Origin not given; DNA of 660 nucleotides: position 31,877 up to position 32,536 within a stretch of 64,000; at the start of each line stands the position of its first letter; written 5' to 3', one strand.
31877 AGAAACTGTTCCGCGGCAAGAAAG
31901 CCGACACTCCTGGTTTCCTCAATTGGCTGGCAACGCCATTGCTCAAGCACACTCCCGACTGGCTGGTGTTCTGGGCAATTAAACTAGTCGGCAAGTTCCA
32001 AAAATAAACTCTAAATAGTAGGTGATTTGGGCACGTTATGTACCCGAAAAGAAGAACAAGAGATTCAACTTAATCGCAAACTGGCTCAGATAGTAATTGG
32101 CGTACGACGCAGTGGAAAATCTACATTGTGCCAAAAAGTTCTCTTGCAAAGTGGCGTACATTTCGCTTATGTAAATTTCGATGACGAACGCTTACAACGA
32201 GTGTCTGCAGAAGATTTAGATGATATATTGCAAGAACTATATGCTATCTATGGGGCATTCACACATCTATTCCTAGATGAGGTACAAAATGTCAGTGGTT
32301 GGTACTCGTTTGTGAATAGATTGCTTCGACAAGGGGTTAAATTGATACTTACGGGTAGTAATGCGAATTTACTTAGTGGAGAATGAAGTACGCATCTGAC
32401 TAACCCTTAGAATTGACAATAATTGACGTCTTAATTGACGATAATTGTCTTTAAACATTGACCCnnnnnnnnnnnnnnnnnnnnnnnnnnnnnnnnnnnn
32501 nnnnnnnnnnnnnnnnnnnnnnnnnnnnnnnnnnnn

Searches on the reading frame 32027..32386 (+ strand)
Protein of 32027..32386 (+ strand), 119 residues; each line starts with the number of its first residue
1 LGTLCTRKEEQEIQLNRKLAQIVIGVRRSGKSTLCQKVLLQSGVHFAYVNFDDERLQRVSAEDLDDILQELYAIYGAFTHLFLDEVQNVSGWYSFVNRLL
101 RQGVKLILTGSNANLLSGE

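Call 88: search_protein_families(library=pfam, proteins=[window:32027-32386:+], max_evalue=0.00001)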
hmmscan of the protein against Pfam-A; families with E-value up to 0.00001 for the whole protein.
window:32027-32386:+ (119 aa): 1 family
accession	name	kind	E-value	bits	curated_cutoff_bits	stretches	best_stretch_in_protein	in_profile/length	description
PF13173.12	AAA_14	-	2e-23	83.3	27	1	20-118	4-105/129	AAA domain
